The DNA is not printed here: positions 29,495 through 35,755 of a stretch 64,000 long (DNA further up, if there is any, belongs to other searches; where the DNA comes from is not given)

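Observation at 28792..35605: Giant helicase-nuclease with an N-terminal transglutaminase-like domain and a divergent 242-aa partner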

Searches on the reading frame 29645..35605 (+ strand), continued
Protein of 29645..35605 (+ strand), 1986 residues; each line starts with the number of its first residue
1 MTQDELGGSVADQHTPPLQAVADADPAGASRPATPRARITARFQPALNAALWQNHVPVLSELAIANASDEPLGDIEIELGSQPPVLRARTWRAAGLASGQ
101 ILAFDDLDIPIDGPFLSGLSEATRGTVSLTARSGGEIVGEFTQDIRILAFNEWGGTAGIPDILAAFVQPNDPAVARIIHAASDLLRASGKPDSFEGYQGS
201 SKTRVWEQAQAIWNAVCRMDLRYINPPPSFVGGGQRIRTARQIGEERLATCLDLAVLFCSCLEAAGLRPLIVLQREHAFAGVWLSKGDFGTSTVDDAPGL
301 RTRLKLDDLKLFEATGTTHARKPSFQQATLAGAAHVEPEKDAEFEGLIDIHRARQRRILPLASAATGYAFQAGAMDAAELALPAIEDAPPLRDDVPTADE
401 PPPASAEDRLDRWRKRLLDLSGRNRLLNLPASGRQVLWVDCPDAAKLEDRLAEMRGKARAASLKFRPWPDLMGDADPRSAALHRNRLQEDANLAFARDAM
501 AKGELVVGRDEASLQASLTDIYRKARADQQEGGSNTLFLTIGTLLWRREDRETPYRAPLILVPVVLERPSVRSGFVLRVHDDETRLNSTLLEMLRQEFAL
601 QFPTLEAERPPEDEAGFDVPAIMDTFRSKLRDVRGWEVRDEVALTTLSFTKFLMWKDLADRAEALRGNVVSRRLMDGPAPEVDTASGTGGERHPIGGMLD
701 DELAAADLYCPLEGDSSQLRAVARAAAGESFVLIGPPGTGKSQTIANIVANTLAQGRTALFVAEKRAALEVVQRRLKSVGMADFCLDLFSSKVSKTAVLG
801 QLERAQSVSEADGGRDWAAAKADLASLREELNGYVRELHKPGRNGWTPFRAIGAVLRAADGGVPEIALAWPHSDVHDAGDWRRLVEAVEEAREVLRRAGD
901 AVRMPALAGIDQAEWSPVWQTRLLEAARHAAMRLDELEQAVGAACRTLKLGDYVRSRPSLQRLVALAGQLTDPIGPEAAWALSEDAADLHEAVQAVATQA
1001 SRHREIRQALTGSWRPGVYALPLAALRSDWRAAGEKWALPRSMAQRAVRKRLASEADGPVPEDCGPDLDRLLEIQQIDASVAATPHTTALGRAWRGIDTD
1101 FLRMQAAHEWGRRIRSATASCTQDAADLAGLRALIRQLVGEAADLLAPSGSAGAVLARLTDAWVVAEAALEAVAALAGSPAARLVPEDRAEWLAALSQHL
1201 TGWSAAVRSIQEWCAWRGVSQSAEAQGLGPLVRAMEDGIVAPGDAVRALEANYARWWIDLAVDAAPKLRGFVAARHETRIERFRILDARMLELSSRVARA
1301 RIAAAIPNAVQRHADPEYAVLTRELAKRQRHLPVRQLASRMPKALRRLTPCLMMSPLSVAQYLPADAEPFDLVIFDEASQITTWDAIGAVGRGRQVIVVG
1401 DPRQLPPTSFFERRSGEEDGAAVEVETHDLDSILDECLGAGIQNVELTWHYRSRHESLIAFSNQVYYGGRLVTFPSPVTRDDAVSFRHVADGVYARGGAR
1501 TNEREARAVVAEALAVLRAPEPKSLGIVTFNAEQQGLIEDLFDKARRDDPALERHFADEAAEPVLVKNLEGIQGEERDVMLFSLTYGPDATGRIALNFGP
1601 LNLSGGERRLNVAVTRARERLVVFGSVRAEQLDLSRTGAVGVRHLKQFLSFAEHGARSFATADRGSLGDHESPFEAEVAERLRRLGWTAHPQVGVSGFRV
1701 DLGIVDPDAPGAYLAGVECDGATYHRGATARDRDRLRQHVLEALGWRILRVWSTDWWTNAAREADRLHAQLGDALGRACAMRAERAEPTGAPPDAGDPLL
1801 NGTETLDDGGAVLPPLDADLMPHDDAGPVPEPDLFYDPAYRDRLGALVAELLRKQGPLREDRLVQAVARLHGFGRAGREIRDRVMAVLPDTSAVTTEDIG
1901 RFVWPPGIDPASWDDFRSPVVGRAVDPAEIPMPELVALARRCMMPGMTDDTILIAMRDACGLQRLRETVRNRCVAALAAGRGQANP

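Call 28: find_homologous_proteins(query=window:29645-35602:+, max_evalue=1e-20)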
Query window:29645-35602:+ (1986 aa): 482 proteins with E <= 1e-20 among 8000 candidates; the best 120 are listed.
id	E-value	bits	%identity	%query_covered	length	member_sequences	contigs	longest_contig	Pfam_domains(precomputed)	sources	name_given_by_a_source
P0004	0.0e+0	4250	96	100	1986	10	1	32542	PF11784.14,PF13195.12,PF13087.13,PF13086.13,PF13604.13,PF13245.13,PF18741.8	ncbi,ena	-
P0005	0.0e+0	3940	89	100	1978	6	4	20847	PF11784.14,PF13195.12,PF13087.13,PF13086.13,PF13604.13,PF13245.13,PF18741.8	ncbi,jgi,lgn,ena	jgi:very-short-patch-repair endonuclease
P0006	0.0e+0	3785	85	100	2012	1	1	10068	PF11784.14,PF13195.12,PF13087.13,PF13086.13,PF13604.13,PF13245.13,PF18741.8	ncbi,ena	-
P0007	0.0e+0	3728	84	100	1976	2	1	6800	PF11784.14,PF13195.12,PF13087.13,PF13086.13,PF13604.13,PF13245.13,PF18741.8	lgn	-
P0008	0.0e+0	3527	80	100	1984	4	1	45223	PF11784.14,PF13195.12,PF13087.13,PF13086.13,PF13604.13,PF13245.13,PF18741.8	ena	-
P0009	0.0e+0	3449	80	97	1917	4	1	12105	PF11784.14,PF13195.12,PF13087.13,PF13086.13,PF13604.13,PF13245.13,PF18741.8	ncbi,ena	-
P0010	0.0e+0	3420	85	91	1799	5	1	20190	PF13195.12,PF13087.13,PF13086.13,PF13604.13,PF13245.13,PF18741.8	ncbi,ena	-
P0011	0.0e+0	3407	79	98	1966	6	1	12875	PF11784.14,PF13195.12,PF13087.13,PF13086.13,PF13604.13,PF13245.13,PF18741.8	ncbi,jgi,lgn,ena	-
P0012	0.0e+0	3379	78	97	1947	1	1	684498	PF11784.14,PF13195.12,PF13087.13,PF13086.13,PF13604.13,PF13245.13,PF18741.8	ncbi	-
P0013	0.0e+0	3379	76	100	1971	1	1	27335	PF11784.14,PF13195.12,PF13087.13,PF13086.13,PF13604.13,PF13245.13,PF18741.8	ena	-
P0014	0.0e+0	3362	78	98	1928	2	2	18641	PF11784.14,PF13195.12,PF13087.13,PF13086.13,PF13604.13,PF13245.13,PF18741.8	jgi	jgi:very-short-patch-repair endonuclease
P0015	0.0e+0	3327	77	98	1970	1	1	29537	PF11784.14,PF13195.12,PF13087.13,PF13086.13,PF13604.13,PF13245.13,PF18741.8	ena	-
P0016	0.0e+0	3261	75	100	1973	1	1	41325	PF11784.14,PF13195.12,PF13087.13,PF13086.13,PF13604.13,PF13245.13,PF18741.8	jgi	-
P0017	0.0e+0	3217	73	99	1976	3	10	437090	PF11784.14,PF13195.12,PF13087.13,PF13086.13,PF13604.13,PF13245.13,PF18741.8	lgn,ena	-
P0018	0.0e+0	3210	75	98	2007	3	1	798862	PF11784.14,PF13195.12,PF13087.13,PF13086.13,PF13604.13,PF13245.13,PF18741.8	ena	-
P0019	0.0e+0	2956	76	87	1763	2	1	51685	PF13195.12,PF13087.13,PF13086.13,PF13604.13,PF13245.13,PF18741.8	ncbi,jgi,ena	-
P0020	0.0e+0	2863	73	89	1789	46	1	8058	PF13195.12,PF13087.13,PF13086.13,PF13604.13,PF13245.13,PF18741.8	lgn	-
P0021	0.0e+0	2857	68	98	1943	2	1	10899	PF11784.14,PF13195.12,PF13087.13,PF13086.13,PF13604.13,PF13245.13,PF18741.8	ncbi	-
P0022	0.0e+0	2826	67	98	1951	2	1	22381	PF11784.14,PF13195.12,PF13087.13,PF13086.13,PF13604.13,PF13245.13,PF18741.8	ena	-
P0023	0.0e+0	2780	65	99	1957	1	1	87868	PF11784.14,PF13195.12,PF13087.13,PF13086.13,PF13604.13,PF13245.13,PF18741.8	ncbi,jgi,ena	jgi:very-short-patch-repair endonuclease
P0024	0.0e+0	2744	65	98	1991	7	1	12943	PF11784.14,PF13195.12,PF13087.13,PF13086.13,PF13604.13,PF13245.13,PF18741.8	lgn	-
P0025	0.0e+0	2692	64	98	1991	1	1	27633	PF11784.14,PF13195.12,PF13087.13,PF13086.13,PF13604.13,PF13245.13,PF18741.8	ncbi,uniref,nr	ncbi:DUF3320 domain-containing protein [Roseomonas sp. SSH11]|uniref:DUF3320 domain-containing prote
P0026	0.0e+0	2639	68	90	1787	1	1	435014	PF13195.12,PF13087.13,PF13086.13,PF13604.13,PF13245.13,PF18741.8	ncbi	-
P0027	0.0e+0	2626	63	97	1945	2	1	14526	PF11784.14,PF13195.12,PF13087.13,PF13086.13,PF13604.13,PF13245.13,PF18741.8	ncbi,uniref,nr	ncbi:DUF3320 domain-containing protein [Roseomonas sp. KE2513]|uniref:DUF3320 domain-containing prot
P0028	0.0e+0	2611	61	98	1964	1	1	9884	PF11784.14,PF13195.12,PF13087.13,PF13086.13,PF13604.13,PF13245.13,PF18741.8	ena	-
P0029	0.0e+0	2602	62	98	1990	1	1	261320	PF11784.14,PF13195.12,PF13087.13,PF13086.13,PF13604.13,PF13245.13,PF18741.8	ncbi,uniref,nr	ncbi:DUF3320 domain-containing protein [Limobrevibacterium gyesilva]|uniref:DUF3320 domain-containin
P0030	0.0e+0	2594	62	98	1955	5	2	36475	PF11784.14,PF13195.12,PF13087.13,PF13086.13,PF13604.13,PF13245.13,PF18741.8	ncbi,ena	-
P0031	0.0e+0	2576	60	99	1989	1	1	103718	PF11784.14,PF13195.12,PF13087.13,PF13086.13,PF13604.13,PF13245.13,PF18741.8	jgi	jgi:hypothetical protein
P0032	0.0e+0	2547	60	99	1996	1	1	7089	PF11784.14,PF13195.12,PF13087.13,PF13086.13,PF13604.13,PF13245.13,PF18741.8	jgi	jgi:very-short-patch-repair endonuclease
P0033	0.0e+0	2546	67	87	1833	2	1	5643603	PF13195.12,PF13087.13,PF13086.13,PF13604.13,PF13245.13,PF18741.8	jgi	jgi:very-short-patch-repair endonuclease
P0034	0.0e+0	2524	59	98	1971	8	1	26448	PF11784.14,PF13195.12,PF13087.13,PF13086.13,PF13604.13,PF13245.13,PF18741.8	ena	-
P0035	0.0e+0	2518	60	99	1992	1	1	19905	PF11784.14,PF13195.12,PF13087.13,PF13086.13,PF13604.13,PF13245.13,PF18741.8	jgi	jgi:very-short-patch-repair endonuclease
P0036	0.0e+0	2518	61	98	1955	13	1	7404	PF11784.14,PF13195.12,PF13087.13,PF13086.13,PF13604.13,PF13245.13,PF18741.8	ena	-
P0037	0.0e+0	2516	60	98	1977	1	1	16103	PF13195.12,PF13087.13,PF13086.13,PF13604.13,PF13245.13,PF18741.8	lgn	-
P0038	0.0e+0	2510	59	98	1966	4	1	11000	PF11784.14,PF13195.12,PF13087.13,PF13086.13,PF13604.13,PF13245.13,PF18741.8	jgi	jgi:hypothetical protein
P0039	0.0e+0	2508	60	99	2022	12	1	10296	PF11784.14,PF13195.12,PF13087.13,PF13086.13,PF13604.13,PF13245.13,PF18741.8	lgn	-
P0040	0.0e+0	2505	59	99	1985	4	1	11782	PF11784.14,PF13195.12,PF13087.13,PF13086.13,PF13604.13,PF13245.13,PF18741.8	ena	-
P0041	0.0e+0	2501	61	98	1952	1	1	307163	PF11784.14,PF13195.12,PF13087.13,PF13086.13,PF13604.13,PF13245.13,PF18741.8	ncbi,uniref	ncbi:DUF3320 domain-containing protein [Roseococcus sp. DSY-14]|uniref:DUF3320 domain-containing pro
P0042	0.0e+0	2482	60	99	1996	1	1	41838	PF11784.14,PF13195.12,PF13087.13,PF13086.13,PF13604.13,PF13245.13,PF18741.8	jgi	jgi:very-short-patch-repair endonuclease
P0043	0.0e+0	2482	58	98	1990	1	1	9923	PF11784.14,PF13195.12,PF13087.13,PF13086.13,PF13604.13,PF13245.13,PF18741.8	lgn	-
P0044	0.0e+0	2481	58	99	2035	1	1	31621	PF11784.14,PF13195.12,PF13087.13,PF13086.13,PF01443.25,PF13604.13,PF13245.13,PF18741.8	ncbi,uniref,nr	ncbi:DUF3320 domain-containing protein [Belnapia sp. T6]|uniref:DUF3320 domain-containing protein n=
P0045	0.0e+0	2476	58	98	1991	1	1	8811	PF11784.14,PF13195.12,PF13087.13,PF13086.13,PF13604.13,PF13245.13,PF18741.8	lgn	-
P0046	0.0e+0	2473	58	99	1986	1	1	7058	PF11784.14,PF13195.12,PF13087.13,PF13086.13,PF13604.13,PF13245.13,PF18741.8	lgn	-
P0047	0.0e+0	2452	58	98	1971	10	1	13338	PF11784.14,PF13195.12,PF13087.13,PF13086.13,PF13604.13,PF13245.13,PF18741.8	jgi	jgi:hypothetical protein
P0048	0.0e+0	2432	59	98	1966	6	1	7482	PF11784.14,PF13195.12,PF13087.13,PF13086.13,PF13604.13,PF13245.13,PF18741.8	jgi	jgi:very-short-patch-repair endonuclease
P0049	0.0e+0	2407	58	96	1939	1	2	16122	PF11784.14,PF13195.12,PF13087.13,PF13086.13,PF13604.13,PF13245.13,PF18741.8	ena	-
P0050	0.0e+0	2407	57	99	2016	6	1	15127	PF11784.14,PF13195.12,PF13087.13,PF13086.13,PF13604.13,PF13245.13,PF18741.8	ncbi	-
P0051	0.0e+0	2400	58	96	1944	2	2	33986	PF11784.14,PF13195.12,PF13087.13,PF13086.13,PF13604.13,PF13245.13,PF18741.8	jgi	jgi:very-short-patch-repair endonuclease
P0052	0.0e+0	2384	59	94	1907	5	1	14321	PF11784.14,PF13195.12,PF13087.13,PF13086.13,PF13604.13,PF13245.13,PF18741.8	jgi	jgi:very-short-patch-repair endonuclease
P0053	0.0e+0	2348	58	95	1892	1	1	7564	PF11784.14,PF13195.12,PF13087.13,PF13086.13,PF13604.13,PF13245.13,PF18741.8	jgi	jgi:very-short-patch-repair endonuclease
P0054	0.0e+0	2343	57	99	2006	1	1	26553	PF11784.14,PF13195.12,PF13087.13,PF13086.13,PF13604.13,PF13245.13,PF18741.8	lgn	-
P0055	0.0e+0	2258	56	46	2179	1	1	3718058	PF11784.14,PF13195.12,PF13087.13,PF13086.13,PF13604.13,PF13245.13,PF18741.8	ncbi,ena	-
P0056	0.0e+0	2242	58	89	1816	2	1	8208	PF13195.12,PF13087.13,PF13086.13,PF13604.13,PF13245.13,PF18741.8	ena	-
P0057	0.0e+0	2239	60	89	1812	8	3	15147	PF11784.14,PF13195.12,PF13087.13,PF13086.13,PF13604.13,PF13245.13,PF18741.8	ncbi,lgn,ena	ncbi:DUF3320 domain-containing protein [Roseomonas mucosa]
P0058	0.0e+0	2215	52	99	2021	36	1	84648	PF11784.14,PF13195.12,PF13087.13,PF13086.13,PF13604.13,PF13245.13,PF18741.8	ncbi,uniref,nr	ncbi:DUF3320 domain-containing protein [Acetobacter malorum]|uniref:DUF3320 domain-containing protei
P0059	0.0e+0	2213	52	99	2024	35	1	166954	PF11784.14,PF13195.12,PF13087.13,PF13086.13,PF13604.13,PF13245.13,PF18741.8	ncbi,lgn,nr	ncbi:DUF3320 domain-containing protein [Acetobacter persici]|nr:DUF3320 domain-containing protein [A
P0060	0.0e+0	2201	52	98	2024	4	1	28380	PF11784.14,PF13195.12,PF13087.13,PF13086.13,PF13604.13,PF13245.13,PF18741.8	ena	-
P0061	0.0e+0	2198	54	98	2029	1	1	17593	PF11784.14,PF13195.12,PF13087.13,PF13086.13,PF13604.13,PF13245.13,PF18741.8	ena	-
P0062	0.0e+0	2188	52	98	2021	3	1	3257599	PF11784.14,PF13195.12,PF13087.13,PF13086.13,PF13604.13,PF13245.13,PF18741.8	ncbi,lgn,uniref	ncbi:DUF3320 domain-containing protein [Acetobacter sp. KSO5]|uniref:DUF3320 domain-containing prote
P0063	0.0e+0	2173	52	98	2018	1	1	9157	PF11784.14,PF13195.12,PF13087.13,PF13086.13,PF13604.13,PF13245.13,PF18741.8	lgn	-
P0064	0.0e+0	2138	52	98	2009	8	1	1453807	PF11784.14,PF13195.12,PF13087.13,PF13086.13,PF13604.13,PF13245.13,PF18741.8,PF00580.28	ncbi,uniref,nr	ncbi:DUF3320 domain-containing protein [Komagataeibacter saccharivorans]|uniref:DUF3320 domain-conta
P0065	0.0e+0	2136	54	89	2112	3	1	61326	PF11784.14,PF13195.12,PF13087.13,PF13086.13,PF13604.13,PF13245.13,PF18741.8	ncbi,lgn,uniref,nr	ncbi:DUF3320 domain-containing protein [Acetobacter musti]|uniref:DUF3320 domain-containing protein 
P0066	0.0e+0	2135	52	98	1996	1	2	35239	PF11784.14,PF13195.12,PF13087.13,PF13086.13,PF13604.13,PF13245.13,PF18741.8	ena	-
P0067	0.0e+0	2130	53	98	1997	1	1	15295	PF11784.14,PF13195.12,PF13087.13,PF13086.13,PF13604.13,PF13245.13,PF18741.8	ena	-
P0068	0.0e+0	2119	52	98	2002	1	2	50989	PF11784.14,PF13195.12,PF13087.13,PF13086.13,PF13604.13,PF13245.13,PF18741.8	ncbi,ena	-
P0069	0.0e+0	2116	53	98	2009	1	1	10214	PF11784.14,PF13195.12,PF13087.13,PF13086.13,PF13604.13,PF13245.13,PF18741.8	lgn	-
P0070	0.0e+0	2115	53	97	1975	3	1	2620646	PF11784.14,PF13195.12,PF13087.13,PF13086.13,PF13604.13,PF13245.13,PF18741.8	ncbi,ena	-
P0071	0.0e+0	2109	53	98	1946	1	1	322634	PF11784.14,PF13195.12,PF13087.13,PF13086.13,PF13604.13,PF13245.13,PF18741.8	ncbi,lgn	-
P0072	0.0e+0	2104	52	99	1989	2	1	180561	PF13195.12,PF13087.13,PF13086.13,PF13604.13,PF13245.13,PF18741.8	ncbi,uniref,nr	ncbi:DUF3320 domain-containing protein [Gluconacetobacter tumulisoli]|uniref:DUF3320 domain-containi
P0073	0.0e+0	2102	53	97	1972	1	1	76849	PF11784.14,PF13195.12,PF13087.13,PF13086.13,PF13604.13,PF13245.13,PF18741.8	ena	-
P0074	0.0e+0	2090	51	99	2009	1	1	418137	PF11784.14,PF13195.12,PF13087.13,PF13086.13,PF13604.13,PF13245.13,PF18741.8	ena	-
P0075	0.0e+0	2086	52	99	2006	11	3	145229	PF11784.14,PF13195.12,PF13087.13,PF13086.13,PF13604.13,PF13245.13,PF18741.8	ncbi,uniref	ncbi:DUF4011 domain-containing protein [Gluconobacter potus]|uniref:DUF4011 domain-containing protei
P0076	0.0e+0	2074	51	98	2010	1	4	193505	PF11784.14,PF13195.12,PF13087.13,PF13086.13,PF13604.13,PF13245.13,PF18741.8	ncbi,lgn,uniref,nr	ncbi:DUF3320 domain-containing protein [Acetobacter oeni]|uniref:DNA helicase n=1 Tax=Acetobacter oe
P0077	0.0e+0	2071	51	98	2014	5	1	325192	PF13195.12,PF13087.13,PF13086.13,PF13604.13,PF13245.13,PF18741.8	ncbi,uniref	ncbi:DUF4011 domain-containing protein [Acetobacter sp. LMG 32666]|uniref:DUF4011 domain-containing 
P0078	0.0e+0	2068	51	98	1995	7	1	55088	PF11784.14,PF13195.12,PF13087.13,PF13086.13,PF13604.13,PF13245.13,PF18741.8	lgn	-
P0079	0.0e+0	2067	51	98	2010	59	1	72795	PF11784.14,PF13195.12,PF13087.13,PF13086.13,PF13604.13,PF13245.13,PF18741.8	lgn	-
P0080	0.0e+0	2067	55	88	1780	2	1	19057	PF13195.12,PF13087.13,PF13086.13,PF13604.13,PF13245.13,PF18741.8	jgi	jgi:very-short-patch-repair endonuclease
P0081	0.0e+0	2057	51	98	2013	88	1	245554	PF11784.14,PF13195.12,PF13087.13,PF13086.13,PF13604.13,PF13245.13,PF18741.8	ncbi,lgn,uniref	ncbi:DUF4011 domain-containing protein [Acetobacter okinawensis]|uniref:DUF4011 domain-containing pr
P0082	0.0e+0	2047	52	98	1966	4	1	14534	PF11784.14,PF13195.12,PF13087.13,PF13086.13,PF13604.13,PF13245.13,PF18741.8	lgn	-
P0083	0.0e+0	2047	51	98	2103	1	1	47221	PF13195.12,PF13087.13,PF13086.13,PF13604.13,PF13245.13,PF18741.8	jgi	jgi:very-short-patch-repair endonuclease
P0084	0.0e+0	2042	50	98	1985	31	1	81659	PF11784.14,PF13195.12,PF13087.13,PF13086.13,PF13604.13,PF13245.13,PF18741.8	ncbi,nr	ncbi:DUF3320 domain-containing protein [Acetobacter thailandicus]|nr:DUF3320 domain-containing prote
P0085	0.0e+0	2024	74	62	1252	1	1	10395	PF13195.12,PF13086.13,PF13245.13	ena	-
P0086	0.0e+0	1987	50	97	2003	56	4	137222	PF11784.14,PF13195.12,PF13087.13,PF13086.13,PF13604.13,PF13245.13,PF18741.8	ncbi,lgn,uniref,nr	ncbi:DUF3320 domain-containing protein [Gluconobacter cerinus]|uniref:DUF4011 domain-containing prot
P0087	0.0e+0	1981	50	98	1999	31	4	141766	PF11784.14,PF13195.12,PF13087.13,PF13086.13,PF13604.13,PF13245.13,PF18741.8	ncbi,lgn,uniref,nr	ncbi:disulfide oxidoreductase [Gluconobacter japonicus]|uniref:DUF3320 domain-containing protein n=1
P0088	0.0e+0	1962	50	98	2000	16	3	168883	PF11784.14,PF13195.12,PF13087.13,PF13086.13,PF13604.13,PF13245.13,PF18741.8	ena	-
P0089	0.0e+0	1942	49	98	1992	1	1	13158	PF11784.14,PF13195.12,PF13087.13,PF13086.13,PF13604.13,PF13245.13,PF18741.8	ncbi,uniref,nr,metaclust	ncbi:DUF3320 domain-containing protein [Gluconobacter morbifer]|uniref:Disulfide oxidoreductase n=1 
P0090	0.0e+0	1898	72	60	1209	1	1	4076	PF13195.12,PF13086.13,PF13604.13,PF13245.13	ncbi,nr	ncbi:MAG: DUF4011 domain-containing protein, partial [Acetobacteraceae bacterium]|nr:DUF4011 domain-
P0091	0.0e+0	1836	47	98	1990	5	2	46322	PF11784.14,PF13195.12,PF13087.13,PF13086.13,PF13604.13,PF13245.13,PF18741.8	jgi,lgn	jgi:hypothetical protein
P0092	0.0e+0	1699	60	70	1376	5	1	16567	PF13195.12,PF13087.13,PF13086.13,PF13604.13,PF13245.13,PF18741.8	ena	-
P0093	0.0e+0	1664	58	66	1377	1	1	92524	PF13195.12,PF13086.13,PF13245.13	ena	-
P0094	0.0e+0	1628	45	87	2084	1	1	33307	PF11784.14,PF13195.12,PF13087.13,PF13086.13,PF13604.13,PF13245.13,PF18741.8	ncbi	ncbi:MAG TPA: DUF3320 domain-containing protein [Azospirillum sp.]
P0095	0.0e+0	1595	58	69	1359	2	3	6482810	PF13195.12,PF13087.13,PF13086.13,PF13604.13,PF13245.13,PF18741.8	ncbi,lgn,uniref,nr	ncbi:conserved protein of unknown function [Rhodovastum atsumiense]|uniref:DUF4011 domain-containing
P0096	0.0e+0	1577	45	45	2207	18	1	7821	PF11784.14,PF13195.12,PF13087.13,PF13086.13,PF13604.13,PF13245.13,PF18741.8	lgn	-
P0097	0.0e+0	1576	48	43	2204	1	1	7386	PF11784.14,PF13195.12,PF13087.13,PF13086.13,PF13604.13,PF13245.13,PF18741.8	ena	-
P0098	0.0e+0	1570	45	46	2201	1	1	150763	PF11784.14,PF13195.12,PF13087.13,PF13086.13,PF13604.13,PF13245.13,PF18741.8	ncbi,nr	ncbi:MAG: DUF3320 domain-containing protein [Gammaproteobacteria bacterium]|nr:DUF3320 domain-contai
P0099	0.0e+0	1567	45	47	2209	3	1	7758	PF11784.14,PF13195.12,PF13087.13,PF13086.13,PF13604.13,PF13245.13,PF18741.8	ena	-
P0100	0.0e+0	1562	43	51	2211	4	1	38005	PF11784.14,PF13195.12,PF13087.13,PF13086.13,PF13604.13,PF13245.13,PF18741.8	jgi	jgi:very-short-patch-repair endonuclease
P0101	0.0e+0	1558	45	45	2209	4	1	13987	PF11784.14,PF13195.12,PF13087.13,PF13086.13,PF13604.13,PF13245.13,PF18741.8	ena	-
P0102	0.0e+0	1555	46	45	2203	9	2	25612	PF11784.14,PF13195.12,PF13087.13,PF13086.13,PF13604.13,PF13245.13,PF18741.8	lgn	-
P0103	0.0e+0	1555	44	45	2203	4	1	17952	PF11784.14,PF13195.12,PF13087.13,PF13086.13,PF13604.13,PF13245.13,PF18741.8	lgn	-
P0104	0.0e+0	1554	45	46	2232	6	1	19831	PF11784.14,PF13195.12,PF13087.13,PF13086.13,PF13604.13,PF13245.13,PF18741.8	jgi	jgi:very-short-patch-repair endonuclease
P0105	0.0e+0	1550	46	44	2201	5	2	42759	PF11784.14,PF13195.12,PF13087.13,PF13086.13,PF13604.13,PF13245.13,PF18741.8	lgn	-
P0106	0.0e+0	1547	42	50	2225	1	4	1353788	PF11784.14,PF13195.12,PF13087.13,PF13086.13,PF13604.13,PF13245.13,PF18741.8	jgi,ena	-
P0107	0.0e+0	1543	44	44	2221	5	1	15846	PF11784.14,PF13195.12,PF13087.13,PF13086.13,PF13604.13,PF13245.13,PF18741.8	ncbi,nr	ncbi:DUF3320 domain-containing protein [Pseudomonas aeruginosa]|nr:DUF3320 domain-containing protein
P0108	0.0e+0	1541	45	46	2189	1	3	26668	PF11784.14,PF13195.12,PF13087.13,PF13086.13,PF13604.13,PF13245.13,PF18741.8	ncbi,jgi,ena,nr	ncbi:MAG: DNA helicase [Gallionellales bacterium GWA2_59_43]|nr:MAG: DNA helicase [Gallionellales ba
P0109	0.0e+0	1540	43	46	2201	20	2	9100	PF11784.14,PF13195.12,PF13087.13,PF13086.13,PF13604.13,PF13245.13,PF18741.8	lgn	-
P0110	0.0e+0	1539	42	98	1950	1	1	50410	PF11784.14,PF13195.12,PF13087.13,PF13086.13,PF13604.13,PF13245.13,PF18741.8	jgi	jgi:hypothetical protein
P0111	0.0e+0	1538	45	45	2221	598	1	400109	PF11784.14,PF13195.12,PF13087.13,PF13086.13,PF13604.13,PF13245.13,PF18741.8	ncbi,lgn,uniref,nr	ncbi:DNA helicase [Pseudomonas aeruginosa]|uniref:DUF3320 domain-containing protein n=1 Tax=Pseudomo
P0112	0.0e+0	1538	44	45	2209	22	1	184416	PF11784.14,PF13195.12,PF13087.13,PF13086.13,PF13604.13,PF13245.13,PF18741.8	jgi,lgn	-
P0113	0.0e+0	1538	45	47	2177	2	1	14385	PF11784.14,PF13195.12,PF13087.13,PF13086.13,PF13604.13,PF13245.13,PF18741.8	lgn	-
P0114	0.0e+0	1536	42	98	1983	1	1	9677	PF11784.14,PF13195.12,PF13087.13,PF13086.13,PF13604.13,PF13245.13,PF18741.8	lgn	-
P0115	0.0e+0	1534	47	43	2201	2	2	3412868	PF11784.14,PF13195.12,PF13087.13,PF13086.13,PF13604.13,PF13245.13,PF18741.8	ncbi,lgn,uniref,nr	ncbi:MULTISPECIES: DUF3320 domain-containing protein [unclassified Caballeronia]|uniref:DUF3320 doma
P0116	0.0e+0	1530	46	44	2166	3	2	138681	PF11784.14,PF13195.12,PF13087.13,PF13086.13,PF13604.13,PF13245.13,PF18741.8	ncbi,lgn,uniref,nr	ncbi:DUF3320 domain-containing protein [Xylophilus ampelinus]|uniref:AAA domain-containing protein n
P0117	0.0e+0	1529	45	44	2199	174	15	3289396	PF11784.14,PF13195.12,PF13087.13,PF13086.13,PF13604.13,PF13245.13,PF18741.8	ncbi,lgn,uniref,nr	ncbi:DNA helicase related protein [Burkholderia pseudomallei]|uniref:DUF3320 domain-containing prote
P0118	0.0e+0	1525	44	46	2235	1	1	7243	PF11784.14,PF13195.12,PF13087.13,PF13086.13,PF13604.13,PF13245.13,PF18741.8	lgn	-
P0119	0.0e+0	1523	43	46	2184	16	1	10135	PF11784.14,PF13195.12,PF13087.13,PF13086.13,PF13604.13,PF13245.13,PF18741.8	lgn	-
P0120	0.0e+0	1522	43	46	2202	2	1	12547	PF11784.14,PF13195.12,PF13087.13,PF13086.13,PF13604.13,PF13245.13,PF18741.8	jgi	jgi:very-short-patch-repair endonuclease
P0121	0.0e+0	1522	45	44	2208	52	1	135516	PF11784.14,PF13195.12,PF13087.13,PF13086.13,PF13604.13,PF13245.13,PF18741.8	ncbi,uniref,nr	ncbi:DUF3320 domain-containing protein [Paraburkholderia sp. CNPSo 3157]|uniref:DUF3320 domain-conta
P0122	0.0e+0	1520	45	44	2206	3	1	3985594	PF11784.14,PF13195.12,PF13087.13,PF13086.13,PF13604.13,PF13245.13,PF18741.8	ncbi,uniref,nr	ncbi:DUF3320 domain-containing protein [Paraburkholderia terrae]|uniref:DUF3320 domain-containing pr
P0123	0.0e+0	1517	46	44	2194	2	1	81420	PF11784.14,PF13195.12,PF13087.13,PF13086.13,PF13604.13,PF13245.13,PF18741.8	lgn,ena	-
